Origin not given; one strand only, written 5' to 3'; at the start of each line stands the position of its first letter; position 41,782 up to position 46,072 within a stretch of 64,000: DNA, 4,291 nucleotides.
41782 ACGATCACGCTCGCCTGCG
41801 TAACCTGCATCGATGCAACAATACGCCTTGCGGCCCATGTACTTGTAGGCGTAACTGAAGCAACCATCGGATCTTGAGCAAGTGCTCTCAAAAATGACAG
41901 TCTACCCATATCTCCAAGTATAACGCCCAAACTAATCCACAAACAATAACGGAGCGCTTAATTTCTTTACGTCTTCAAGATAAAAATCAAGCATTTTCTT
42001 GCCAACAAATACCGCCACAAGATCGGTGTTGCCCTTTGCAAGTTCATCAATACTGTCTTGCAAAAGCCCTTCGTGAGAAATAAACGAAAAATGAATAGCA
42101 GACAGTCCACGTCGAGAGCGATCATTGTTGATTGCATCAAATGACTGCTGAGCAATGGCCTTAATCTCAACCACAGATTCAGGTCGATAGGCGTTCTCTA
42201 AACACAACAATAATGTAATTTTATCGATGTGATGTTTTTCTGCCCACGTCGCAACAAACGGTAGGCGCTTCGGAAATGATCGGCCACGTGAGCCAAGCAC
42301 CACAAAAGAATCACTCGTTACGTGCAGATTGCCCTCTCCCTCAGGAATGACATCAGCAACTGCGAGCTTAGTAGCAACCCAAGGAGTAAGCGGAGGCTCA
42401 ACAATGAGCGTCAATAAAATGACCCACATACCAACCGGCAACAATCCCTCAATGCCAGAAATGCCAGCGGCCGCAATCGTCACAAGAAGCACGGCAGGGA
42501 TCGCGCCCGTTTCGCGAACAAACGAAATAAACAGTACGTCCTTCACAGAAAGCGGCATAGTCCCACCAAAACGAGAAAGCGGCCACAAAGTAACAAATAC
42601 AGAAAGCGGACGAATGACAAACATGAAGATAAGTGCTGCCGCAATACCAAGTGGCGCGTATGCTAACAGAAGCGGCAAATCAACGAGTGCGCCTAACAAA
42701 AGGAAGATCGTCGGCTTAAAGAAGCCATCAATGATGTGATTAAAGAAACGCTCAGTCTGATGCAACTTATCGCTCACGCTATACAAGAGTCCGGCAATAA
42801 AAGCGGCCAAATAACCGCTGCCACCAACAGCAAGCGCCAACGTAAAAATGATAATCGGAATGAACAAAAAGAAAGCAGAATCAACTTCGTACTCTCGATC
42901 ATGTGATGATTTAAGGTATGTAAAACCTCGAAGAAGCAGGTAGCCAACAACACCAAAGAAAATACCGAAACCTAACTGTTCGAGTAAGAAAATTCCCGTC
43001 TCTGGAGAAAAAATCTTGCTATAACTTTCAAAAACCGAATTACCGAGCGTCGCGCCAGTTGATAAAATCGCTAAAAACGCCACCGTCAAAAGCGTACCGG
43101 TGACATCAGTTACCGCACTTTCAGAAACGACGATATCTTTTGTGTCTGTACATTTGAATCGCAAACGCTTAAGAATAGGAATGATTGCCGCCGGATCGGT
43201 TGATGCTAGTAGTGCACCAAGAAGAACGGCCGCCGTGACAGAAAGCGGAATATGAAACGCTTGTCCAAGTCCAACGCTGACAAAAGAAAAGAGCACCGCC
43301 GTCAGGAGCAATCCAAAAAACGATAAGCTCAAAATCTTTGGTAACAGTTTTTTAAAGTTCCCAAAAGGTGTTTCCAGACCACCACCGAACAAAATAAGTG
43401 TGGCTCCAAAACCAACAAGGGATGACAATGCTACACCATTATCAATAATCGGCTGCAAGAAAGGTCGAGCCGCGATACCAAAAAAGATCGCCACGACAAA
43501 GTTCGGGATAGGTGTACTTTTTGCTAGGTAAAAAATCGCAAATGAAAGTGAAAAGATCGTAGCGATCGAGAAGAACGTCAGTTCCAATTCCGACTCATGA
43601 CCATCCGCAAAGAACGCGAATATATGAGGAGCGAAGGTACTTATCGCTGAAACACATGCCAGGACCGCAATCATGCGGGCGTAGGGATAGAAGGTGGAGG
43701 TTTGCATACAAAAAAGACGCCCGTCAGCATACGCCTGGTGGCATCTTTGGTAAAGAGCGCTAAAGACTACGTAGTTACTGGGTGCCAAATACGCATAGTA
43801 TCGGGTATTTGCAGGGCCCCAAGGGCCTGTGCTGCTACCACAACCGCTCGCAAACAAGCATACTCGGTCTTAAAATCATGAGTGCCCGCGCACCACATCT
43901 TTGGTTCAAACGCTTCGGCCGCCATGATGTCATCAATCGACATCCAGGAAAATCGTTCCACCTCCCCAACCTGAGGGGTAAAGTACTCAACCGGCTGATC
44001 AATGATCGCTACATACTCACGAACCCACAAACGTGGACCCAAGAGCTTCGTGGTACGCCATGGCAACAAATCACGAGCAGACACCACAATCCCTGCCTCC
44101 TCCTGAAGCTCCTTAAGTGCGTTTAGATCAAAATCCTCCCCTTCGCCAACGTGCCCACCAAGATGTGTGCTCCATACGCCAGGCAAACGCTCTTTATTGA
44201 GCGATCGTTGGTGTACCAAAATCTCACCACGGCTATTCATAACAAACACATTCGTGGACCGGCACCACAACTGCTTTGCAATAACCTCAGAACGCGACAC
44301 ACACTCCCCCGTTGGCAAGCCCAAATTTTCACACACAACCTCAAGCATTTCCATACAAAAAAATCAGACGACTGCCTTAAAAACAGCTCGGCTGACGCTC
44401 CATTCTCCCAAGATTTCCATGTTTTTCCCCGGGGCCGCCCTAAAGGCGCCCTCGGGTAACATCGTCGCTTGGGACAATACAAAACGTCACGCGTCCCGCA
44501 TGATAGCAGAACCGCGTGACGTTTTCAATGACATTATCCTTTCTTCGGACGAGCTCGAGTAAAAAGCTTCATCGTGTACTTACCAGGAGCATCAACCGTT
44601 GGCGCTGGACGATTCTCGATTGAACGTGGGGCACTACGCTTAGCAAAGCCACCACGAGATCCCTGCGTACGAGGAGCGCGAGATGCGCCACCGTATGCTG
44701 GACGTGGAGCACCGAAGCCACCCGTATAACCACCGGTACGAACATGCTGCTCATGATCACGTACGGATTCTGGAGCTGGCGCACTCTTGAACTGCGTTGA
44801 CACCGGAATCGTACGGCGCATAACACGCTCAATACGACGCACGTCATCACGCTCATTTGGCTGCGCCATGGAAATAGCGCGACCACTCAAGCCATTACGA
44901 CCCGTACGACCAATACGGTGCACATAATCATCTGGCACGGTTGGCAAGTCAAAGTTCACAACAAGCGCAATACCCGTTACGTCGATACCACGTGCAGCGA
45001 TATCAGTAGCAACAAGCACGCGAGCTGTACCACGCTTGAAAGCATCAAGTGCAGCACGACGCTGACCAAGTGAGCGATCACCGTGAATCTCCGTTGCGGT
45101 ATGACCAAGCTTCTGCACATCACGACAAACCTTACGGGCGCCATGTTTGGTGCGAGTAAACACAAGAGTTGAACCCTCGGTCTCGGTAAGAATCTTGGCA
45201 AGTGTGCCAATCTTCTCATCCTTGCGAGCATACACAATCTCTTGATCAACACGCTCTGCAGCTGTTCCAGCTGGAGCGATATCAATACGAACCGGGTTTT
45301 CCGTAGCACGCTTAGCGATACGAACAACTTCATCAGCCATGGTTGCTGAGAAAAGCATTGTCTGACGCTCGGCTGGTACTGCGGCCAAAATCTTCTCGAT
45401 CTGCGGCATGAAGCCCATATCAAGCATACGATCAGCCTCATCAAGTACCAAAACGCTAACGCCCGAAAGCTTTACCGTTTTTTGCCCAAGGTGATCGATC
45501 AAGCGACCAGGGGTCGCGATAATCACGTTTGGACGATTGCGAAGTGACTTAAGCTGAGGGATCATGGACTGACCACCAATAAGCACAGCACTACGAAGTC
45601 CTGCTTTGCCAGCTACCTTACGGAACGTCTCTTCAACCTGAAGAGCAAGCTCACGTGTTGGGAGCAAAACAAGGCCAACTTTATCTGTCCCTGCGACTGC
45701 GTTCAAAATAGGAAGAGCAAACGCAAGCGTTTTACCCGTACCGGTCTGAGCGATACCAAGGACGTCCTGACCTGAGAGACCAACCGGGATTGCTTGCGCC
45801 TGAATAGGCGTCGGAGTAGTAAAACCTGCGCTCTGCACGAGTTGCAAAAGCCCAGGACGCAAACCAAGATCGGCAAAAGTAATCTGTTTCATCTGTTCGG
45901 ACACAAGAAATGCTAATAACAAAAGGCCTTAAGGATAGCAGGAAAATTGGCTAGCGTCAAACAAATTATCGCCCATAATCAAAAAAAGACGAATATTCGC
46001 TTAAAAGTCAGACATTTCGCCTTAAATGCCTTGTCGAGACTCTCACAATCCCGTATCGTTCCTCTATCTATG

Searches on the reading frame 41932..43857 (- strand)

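Call 26: search_protein_families(library=ncbifam, proteins=[window:41932-43857:-], max_evalue=0.00001)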
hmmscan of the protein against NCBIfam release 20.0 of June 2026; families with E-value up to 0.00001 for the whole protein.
window:41932-43857:- (641 aa): 5 families
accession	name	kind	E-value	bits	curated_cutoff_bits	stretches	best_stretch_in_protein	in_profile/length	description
NF003716.0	PRK05326.1-3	equivalog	1.7e-36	125.8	355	1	91-502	4-393/499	potassium/proton antiporter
NF003715.0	PRK05326.1-2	equivalog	4.6e-28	97.9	309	1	147-501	61-392/595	potassium/proton antiporter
NF003714.0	PRK05326.1-1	equivalog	2.9e-24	85.4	471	1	102-501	17-393/577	potassium/proton antiporter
TIGR00932.1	2a37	subfamily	9e-16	58.2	238.3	1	105-393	4-275/275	monovalent cation:proton antiporter-2 (CPA2) family protein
TIGR00831.1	a_cpa1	equivalog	2.8e-08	32.7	279.6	1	155-487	59-396/525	Na+/H+ antiporter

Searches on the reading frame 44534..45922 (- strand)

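Call 26: search_protein_families(library=ncbifam, proteins=[window:44534-45922:-], max_evalue=0.00001)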
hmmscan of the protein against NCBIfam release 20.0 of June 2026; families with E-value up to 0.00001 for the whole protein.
window:44534-45922:- (462 aa): 33 families (the best 25 are shown)
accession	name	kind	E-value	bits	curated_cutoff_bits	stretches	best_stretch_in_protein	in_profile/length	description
NF053631.1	RNA_helic_CshA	equivalog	2.3e-120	402.4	646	1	16-376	1-364/434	degradosome RNA helicase CshA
NF053710.1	RNA_heli_RhlE2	exception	1.5e-114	383.7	925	1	15-374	2-374/635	RNA helicase RhlE2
NF007882.0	PRK10590.1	equivalog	9.6e-114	380.8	743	1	15-424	2-419/456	ATP-dependent RNA helicase RhlE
NF053711.1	RNA_heli_RhlE1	exception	1.5e-108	363.4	750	1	14-375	1-370/434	RNA helicase RhlE1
NF008744.0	PRK11776.1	equivalog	2.1e-106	356.3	524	1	12-378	2-371/460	ATP-dependent RNA helicase DbpA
NF053636.1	DDHlcsCsdAPsy1082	equivalog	2.1e-101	340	890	1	13-429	2-422/512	DEAD/DEAH box helicase CsdA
NF008642.0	PRK11634.1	equivalog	1.2e-94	318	989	1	13-374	5-370/628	DEAD/DEAH family ATP-dependent RNA helicase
NF008394.0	PRK11192.1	equivalog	1.4e-92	310.8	507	1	14-372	3-370/441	ATP-dependent RNA helicase SrmB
NF003419.0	PRK04837.1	equivalog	2e-87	293.7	588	1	10-379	5-386/424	ATP-dependent RNA helicase RhlB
NF002340.1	PRK01297.1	equivalog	3.8e-87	292.5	564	1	15-371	2-371/372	ATP-dependent RNA helicase RhlB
NF003390.0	PRK04537.1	equivalog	6.8e-85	286.2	732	1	11-377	6-385/572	ATP-dependent RNA helicase RhlB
NF010337.0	PRK13766.1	equivalog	6.7e-20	70.8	610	2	241-361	357-485/781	Hef nuclease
TIGR01389.1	recQ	equivalog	7.3e-17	61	640.2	1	31-356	8-331/591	DNA helicase RecQ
TIGR00614.1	recQ_fam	subfamily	7e-16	58.1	219.8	1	34-362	9-339/470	RecQ family ATP-dependent DNA helicase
NF008279.0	PRK11057.1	equivalog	2.5e-14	52.6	1015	1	31-364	20-351/608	ATP-dependent DNA helicase RecQ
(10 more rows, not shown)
